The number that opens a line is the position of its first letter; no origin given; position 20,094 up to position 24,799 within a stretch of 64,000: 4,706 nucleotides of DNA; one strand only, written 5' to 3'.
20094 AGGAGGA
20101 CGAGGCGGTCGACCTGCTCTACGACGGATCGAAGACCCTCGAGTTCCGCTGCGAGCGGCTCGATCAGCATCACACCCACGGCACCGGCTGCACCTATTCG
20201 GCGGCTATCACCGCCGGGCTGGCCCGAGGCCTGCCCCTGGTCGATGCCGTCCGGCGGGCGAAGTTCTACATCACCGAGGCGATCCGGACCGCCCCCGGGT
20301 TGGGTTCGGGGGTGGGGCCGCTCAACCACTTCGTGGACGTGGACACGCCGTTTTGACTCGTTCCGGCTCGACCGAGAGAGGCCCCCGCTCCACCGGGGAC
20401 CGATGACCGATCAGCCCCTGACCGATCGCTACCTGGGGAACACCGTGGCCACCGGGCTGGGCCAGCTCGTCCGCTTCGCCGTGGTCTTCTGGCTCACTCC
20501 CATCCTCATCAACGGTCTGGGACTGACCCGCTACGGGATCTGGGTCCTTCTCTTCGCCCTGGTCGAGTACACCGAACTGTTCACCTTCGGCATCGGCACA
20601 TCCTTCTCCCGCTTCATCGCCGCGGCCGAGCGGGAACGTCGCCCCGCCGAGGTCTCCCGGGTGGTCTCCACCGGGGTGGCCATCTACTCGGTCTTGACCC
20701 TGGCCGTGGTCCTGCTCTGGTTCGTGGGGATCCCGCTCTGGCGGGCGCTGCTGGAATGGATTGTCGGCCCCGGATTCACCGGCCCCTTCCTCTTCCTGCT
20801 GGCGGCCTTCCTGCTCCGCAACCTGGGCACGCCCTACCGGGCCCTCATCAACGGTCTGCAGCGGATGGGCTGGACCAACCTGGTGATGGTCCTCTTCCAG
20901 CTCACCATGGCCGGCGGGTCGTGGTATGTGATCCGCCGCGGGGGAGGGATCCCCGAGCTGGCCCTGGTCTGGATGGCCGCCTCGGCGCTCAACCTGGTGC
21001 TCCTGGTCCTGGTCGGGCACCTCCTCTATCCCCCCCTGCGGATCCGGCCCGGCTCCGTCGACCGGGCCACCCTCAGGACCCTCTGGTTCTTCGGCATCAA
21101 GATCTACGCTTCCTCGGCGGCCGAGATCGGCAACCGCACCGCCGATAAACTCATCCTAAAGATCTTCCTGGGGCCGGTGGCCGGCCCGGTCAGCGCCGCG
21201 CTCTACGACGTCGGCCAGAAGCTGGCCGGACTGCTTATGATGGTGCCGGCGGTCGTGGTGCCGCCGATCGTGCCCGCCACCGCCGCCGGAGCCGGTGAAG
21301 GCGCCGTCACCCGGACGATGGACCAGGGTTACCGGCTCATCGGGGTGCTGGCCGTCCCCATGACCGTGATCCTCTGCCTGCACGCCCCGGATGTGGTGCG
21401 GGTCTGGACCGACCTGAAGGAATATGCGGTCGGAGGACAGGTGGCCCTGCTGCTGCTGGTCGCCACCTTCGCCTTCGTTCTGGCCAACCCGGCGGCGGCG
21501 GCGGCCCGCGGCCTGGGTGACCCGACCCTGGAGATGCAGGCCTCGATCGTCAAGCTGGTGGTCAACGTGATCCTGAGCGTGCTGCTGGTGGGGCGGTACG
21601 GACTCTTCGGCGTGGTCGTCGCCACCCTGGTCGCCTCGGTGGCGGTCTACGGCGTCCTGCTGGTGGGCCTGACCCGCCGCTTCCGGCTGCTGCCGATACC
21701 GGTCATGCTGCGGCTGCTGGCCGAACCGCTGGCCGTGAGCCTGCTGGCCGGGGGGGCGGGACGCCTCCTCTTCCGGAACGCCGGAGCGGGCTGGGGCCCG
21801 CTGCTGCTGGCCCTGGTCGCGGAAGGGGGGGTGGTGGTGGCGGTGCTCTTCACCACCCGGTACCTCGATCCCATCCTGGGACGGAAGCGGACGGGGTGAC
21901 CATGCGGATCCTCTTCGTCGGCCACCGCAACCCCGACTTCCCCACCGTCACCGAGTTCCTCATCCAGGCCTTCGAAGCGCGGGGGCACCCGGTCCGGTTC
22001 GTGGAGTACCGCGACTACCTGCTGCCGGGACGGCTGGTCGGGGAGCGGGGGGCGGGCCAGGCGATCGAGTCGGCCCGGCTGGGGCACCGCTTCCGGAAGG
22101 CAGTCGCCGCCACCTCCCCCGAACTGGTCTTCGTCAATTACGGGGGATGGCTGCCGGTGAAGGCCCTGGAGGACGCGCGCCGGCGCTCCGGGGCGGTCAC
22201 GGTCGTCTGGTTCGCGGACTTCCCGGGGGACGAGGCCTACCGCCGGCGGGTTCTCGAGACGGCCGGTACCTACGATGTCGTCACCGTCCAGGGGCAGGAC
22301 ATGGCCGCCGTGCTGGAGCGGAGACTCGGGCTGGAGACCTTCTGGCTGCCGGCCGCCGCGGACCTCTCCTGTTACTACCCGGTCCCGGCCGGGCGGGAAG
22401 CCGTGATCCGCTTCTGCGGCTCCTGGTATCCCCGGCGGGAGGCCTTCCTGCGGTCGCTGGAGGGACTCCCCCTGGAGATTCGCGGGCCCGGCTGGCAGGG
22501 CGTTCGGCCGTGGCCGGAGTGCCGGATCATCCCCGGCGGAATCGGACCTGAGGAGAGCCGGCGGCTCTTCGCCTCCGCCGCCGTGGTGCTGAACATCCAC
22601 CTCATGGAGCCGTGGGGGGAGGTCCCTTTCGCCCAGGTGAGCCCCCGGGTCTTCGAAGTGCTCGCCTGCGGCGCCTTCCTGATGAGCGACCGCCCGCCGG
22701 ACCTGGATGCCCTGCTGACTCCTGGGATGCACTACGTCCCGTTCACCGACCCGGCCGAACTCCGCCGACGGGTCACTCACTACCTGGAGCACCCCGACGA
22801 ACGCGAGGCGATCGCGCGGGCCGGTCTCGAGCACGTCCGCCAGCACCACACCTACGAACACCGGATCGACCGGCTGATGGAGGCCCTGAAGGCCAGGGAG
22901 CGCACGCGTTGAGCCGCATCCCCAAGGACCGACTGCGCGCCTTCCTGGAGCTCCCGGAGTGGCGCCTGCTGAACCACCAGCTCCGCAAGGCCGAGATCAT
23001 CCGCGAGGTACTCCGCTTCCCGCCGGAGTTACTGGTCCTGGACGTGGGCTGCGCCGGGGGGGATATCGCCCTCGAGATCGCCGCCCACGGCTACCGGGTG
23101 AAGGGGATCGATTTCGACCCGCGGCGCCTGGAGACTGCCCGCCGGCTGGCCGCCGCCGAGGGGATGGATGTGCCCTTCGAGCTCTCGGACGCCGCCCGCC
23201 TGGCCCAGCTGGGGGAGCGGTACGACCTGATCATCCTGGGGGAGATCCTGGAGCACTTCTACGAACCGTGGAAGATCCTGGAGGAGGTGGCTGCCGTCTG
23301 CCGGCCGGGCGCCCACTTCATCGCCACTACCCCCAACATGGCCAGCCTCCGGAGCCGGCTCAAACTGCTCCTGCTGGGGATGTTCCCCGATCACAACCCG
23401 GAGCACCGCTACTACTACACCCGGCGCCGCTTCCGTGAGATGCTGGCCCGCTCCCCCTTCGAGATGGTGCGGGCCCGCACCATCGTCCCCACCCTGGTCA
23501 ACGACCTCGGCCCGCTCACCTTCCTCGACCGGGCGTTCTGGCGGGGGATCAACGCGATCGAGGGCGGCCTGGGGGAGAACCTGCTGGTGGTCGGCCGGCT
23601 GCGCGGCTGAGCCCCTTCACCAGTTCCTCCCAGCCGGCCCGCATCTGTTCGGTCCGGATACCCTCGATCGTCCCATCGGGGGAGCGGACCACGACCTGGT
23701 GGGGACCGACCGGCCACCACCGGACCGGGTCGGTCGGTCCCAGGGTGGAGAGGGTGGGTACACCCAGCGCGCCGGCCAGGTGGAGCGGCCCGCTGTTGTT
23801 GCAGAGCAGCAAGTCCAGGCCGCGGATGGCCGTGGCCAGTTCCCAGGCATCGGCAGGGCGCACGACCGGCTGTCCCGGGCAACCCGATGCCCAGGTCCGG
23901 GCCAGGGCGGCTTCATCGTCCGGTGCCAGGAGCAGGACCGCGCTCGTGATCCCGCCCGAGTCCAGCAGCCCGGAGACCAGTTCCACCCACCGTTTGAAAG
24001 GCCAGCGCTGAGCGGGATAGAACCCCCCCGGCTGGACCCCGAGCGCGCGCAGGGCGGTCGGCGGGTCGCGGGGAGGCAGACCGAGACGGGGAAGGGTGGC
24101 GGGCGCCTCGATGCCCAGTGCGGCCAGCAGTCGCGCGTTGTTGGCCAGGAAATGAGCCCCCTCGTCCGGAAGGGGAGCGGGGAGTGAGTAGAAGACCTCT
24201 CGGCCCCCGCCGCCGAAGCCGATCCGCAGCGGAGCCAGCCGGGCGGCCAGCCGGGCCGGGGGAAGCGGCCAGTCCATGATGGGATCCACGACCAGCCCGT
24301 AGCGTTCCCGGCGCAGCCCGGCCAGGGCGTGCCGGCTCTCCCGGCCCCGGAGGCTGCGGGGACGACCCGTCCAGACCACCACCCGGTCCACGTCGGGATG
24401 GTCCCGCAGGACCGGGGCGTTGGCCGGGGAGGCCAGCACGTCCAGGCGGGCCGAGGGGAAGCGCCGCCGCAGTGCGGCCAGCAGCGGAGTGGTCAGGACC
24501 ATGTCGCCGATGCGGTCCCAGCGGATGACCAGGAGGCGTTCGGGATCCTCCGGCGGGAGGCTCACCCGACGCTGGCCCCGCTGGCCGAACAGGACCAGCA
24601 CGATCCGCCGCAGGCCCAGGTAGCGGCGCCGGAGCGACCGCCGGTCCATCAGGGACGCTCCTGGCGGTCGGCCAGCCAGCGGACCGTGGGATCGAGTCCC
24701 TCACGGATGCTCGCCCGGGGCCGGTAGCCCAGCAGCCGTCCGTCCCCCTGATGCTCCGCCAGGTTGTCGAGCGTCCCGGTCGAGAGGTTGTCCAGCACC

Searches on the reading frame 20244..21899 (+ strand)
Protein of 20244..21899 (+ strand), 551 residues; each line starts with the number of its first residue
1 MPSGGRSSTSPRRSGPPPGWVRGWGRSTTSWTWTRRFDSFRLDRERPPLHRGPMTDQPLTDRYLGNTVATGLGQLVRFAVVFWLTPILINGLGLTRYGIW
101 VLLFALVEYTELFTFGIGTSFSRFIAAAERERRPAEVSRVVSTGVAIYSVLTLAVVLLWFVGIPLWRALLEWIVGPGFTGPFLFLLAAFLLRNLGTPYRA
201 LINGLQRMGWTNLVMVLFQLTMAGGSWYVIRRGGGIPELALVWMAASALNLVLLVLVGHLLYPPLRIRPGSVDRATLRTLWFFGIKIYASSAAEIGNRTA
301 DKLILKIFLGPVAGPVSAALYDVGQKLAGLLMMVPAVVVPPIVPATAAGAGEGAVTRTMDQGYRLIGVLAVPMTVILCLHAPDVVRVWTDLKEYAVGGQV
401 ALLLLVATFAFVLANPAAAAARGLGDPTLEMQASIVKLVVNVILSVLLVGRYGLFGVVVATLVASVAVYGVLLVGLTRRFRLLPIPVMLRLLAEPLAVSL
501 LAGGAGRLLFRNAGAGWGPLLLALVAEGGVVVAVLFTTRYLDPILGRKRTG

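Call 8: search_protein_families(library=pfam, proteins=[window:20244-21899:+], max_evalue=0.001)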
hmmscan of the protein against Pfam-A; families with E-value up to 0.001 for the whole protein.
window:20244-21899:+ (551 aa): 2 families
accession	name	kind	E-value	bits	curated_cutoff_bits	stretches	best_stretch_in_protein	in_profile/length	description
PF03023.19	MurJ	-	1.1e-07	31.3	27.4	1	305-512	219-435/451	Lipid II flippase MurJ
PF01554.23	MatE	-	2.3e-05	24.6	24.9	1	303-446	14-160/161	MatE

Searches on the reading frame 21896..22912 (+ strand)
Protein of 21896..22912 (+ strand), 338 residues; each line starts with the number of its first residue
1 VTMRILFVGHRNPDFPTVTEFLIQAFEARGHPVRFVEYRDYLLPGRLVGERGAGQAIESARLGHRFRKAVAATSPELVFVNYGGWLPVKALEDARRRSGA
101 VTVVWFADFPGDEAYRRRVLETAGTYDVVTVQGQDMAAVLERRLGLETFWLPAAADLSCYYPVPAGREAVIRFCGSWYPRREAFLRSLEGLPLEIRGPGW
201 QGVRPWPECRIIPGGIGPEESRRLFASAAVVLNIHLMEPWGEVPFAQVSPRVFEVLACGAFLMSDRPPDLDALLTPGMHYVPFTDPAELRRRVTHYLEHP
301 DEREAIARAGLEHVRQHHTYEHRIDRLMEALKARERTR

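Call 8: search_protein_families(library=pfam, proteins=[window:21896-22912:+], max_evalue=0.001)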
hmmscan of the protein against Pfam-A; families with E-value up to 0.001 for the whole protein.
window:21896-22912:+ (338 aa): 1 family
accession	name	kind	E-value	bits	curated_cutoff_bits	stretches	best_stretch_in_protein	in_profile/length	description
PF13524.12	Glyco_trans_1_2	-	4.8e-35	121.1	25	1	181-328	2-143/144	Glycosyl transferase-like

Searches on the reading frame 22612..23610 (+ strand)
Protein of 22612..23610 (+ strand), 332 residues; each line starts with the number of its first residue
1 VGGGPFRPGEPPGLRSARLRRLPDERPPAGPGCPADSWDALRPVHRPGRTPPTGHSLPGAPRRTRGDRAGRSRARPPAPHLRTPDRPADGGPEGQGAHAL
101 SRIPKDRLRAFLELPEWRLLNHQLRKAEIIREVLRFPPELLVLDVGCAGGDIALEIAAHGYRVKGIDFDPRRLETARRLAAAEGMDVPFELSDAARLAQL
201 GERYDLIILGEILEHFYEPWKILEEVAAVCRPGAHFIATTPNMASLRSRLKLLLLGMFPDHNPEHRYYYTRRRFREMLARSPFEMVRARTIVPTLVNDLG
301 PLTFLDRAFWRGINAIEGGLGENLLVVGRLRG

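Call 63: search_protein_families(library=pfam, proteins=[window:22612-23610:+], max_evalue=0.001)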
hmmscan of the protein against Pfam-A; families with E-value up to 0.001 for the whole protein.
window:22612-23610:+ (332 aa): 9 families
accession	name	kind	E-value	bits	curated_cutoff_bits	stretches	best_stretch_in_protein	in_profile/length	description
PF13489.12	Methyltransf_23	-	1.8e-18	67.2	27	1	125-286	6-162/164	Methyltransferase domain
PF13847.12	Methyltransf_31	-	4.2e-17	62.6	27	1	142-246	7-118/145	Methyltransferase domain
PF13649.12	Methyltransf_25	-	9.6e-17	61.9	27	1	142-233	1-96/97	Methyltransferase domain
PF08241.18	Methyltransf_11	-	1.2e-15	58.3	21.2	1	143-237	1-94/95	Methyltransferase domain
PF08242.18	Methyltransf_12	-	9.5e-13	49.1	30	1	143-236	1-98/98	Methyltransferase domain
PF07021.18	MetW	-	5e-07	30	21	1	139-262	14-131/193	Methionine biosynthesis protein MetW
PF01209.24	Ubie_methyltran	-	7.5e-06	25.9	20.1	1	121-237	31-150/233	ubiE/COQ5 methyltransferase family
PF02353.26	CMAS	-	4.2e-05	23.4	27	1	111-216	35-140/273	Mycolic acid cyclopropane synthetase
PF05401.17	NodS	-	0.0002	21.7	24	1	123-227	28-133/201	Nodulation protein S (NodS)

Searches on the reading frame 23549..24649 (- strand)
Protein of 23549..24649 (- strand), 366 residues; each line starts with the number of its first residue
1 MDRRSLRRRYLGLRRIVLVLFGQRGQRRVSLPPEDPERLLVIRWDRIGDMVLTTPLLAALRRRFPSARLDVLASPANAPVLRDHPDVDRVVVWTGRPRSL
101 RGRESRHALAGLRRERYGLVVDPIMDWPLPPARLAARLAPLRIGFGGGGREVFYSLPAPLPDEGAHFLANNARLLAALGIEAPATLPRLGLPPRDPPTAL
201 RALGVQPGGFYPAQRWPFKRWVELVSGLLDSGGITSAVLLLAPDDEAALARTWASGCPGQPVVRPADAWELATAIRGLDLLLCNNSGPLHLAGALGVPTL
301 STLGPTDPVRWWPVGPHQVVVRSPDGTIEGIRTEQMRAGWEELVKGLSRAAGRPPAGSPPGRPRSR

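Call 8: search_protein_families(library=pfam, proteins=[window:23549-24649:-], max_evalue=0.001)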
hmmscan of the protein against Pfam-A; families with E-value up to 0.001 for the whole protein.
window:23549-24649:- (366 aa): 1 family
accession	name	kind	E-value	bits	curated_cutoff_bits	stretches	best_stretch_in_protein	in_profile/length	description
PF01075.23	Glyco_transf_9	-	1.1e-17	64.6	22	1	139-324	34-230/247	Glycosyltransferase family 9 (heptosyltransferase)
